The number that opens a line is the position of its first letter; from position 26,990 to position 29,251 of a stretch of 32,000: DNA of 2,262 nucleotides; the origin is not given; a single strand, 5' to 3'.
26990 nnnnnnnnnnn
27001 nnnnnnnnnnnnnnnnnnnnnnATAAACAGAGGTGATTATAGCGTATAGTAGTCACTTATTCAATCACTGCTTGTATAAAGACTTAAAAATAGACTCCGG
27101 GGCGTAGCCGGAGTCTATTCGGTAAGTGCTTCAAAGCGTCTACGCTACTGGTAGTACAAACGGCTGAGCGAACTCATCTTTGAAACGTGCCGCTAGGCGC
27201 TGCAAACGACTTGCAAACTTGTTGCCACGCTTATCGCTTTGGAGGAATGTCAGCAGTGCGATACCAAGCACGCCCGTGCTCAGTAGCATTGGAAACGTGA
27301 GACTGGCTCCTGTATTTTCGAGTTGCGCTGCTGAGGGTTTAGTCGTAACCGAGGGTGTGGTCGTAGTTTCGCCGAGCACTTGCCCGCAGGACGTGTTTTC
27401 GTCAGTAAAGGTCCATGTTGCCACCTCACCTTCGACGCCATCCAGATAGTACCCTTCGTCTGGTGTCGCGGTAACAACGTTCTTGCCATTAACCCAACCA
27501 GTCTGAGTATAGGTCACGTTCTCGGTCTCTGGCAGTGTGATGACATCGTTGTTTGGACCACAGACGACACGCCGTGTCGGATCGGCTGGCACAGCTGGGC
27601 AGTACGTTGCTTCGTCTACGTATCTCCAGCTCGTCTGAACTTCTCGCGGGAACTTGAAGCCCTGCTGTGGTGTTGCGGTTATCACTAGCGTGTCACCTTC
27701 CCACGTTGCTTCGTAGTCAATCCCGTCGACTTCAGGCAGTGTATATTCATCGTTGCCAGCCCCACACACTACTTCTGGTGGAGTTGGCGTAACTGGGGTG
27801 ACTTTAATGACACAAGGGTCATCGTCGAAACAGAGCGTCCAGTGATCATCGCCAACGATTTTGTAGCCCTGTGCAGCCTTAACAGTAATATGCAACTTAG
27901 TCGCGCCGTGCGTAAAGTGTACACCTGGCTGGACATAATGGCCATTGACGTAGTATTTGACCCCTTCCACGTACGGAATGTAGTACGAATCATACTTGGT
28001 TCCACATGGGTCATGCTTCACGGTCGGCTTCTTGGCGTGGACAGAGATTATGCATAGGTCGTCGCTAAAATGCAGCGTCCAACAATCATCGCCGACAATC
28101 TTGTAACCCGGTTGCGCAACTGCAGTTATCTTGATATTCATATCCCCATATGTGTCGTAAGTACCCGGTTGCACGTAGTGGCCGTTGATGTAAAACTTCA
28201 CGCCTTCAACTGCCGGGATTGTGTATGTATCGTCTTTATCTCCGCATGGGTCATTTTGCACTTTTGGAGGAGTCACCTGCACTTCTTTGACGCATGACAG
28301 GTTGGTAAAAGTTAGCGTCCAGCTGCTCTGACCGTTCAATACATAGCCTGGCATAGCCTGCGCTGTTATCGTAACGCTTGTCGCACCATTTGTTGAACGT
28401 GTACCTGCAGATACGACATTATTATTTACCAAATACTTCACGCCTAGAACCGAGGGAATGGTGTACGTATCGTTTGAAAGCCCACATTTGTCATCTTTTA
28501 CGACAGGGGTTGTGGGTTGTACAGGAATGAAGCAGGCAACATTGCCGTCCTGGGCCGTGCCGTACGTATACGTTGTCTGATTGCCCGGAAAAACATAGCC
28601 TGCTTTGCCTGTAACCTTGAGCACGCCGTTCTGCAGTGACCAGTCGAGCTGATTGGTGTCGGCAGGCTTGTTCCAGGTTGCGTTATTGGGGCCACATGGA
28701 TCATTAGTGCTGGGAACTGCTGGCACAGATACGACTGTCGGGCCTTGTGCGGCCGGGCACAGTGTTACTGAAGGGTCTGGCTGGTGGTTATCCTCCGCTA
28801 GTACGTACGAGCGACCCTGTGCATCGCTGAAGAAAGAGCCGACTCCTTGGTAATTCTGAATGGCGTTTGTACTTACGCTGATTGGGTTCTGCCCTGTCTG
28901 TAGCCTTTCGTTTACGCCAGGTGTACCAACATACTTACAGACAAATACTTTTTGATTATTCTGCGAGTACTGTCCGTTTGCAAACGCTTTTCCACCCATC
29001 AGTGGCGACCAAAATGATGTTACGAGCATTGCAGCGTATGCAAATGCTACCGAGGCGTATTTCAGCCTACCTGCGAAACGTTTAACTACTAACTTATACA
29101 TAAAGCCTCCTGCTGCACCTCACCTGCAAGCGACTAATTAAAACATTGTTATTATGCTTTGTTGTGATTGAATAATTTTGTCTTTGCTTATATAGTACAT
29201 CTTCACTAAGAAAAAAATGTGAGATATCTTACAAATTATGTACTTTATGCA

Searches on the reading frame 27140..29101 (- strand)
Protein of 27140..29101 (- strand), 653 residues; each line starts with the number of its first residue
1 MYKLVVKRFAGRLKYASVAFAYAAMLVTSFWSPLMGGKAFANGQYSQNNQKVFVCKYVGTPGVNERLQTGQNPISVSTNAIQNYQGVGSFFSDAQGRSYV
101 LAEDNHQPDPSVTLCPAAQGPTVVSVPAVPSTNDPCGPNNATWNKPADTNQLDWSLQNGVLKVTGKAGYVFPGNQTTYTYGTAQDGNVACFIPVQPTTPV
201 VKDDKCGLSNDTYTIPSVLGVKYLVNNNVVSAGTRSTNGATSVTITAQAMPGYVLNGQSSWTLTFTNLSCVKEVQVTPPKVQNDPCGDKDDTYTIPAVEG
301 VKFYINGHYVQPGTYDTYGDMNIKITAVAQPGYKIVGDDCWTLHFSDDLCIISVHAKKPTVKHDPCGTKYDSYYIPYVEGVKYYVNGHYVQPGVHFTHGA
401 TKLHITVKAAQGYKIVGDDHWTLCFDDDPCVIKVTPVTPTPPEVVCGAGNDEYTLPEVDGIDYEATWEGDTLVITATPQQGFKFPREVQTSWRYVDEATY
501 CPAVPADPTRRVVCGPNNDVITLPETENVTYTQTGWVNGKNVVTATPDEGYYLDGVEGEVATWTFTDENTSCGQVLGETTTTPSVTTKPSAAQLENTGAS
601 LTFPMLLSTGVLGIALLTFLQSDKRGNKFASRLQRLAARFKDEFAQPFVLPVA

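Call 43: search_protein_families(library=pfam, proteins=[window:27140-29101:-], max_evalue=0.001)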
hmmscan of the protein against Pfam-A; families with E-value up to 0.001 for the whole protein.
window:27140-29101:- (653 aa): 1 family
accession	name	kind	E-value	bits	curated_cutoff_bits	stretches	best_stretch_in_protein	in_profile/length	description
PF18998.6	Flg_new_2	-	5.2e-07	30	23.6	0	230-268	13-47/73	Divergent InlB B-repeat domain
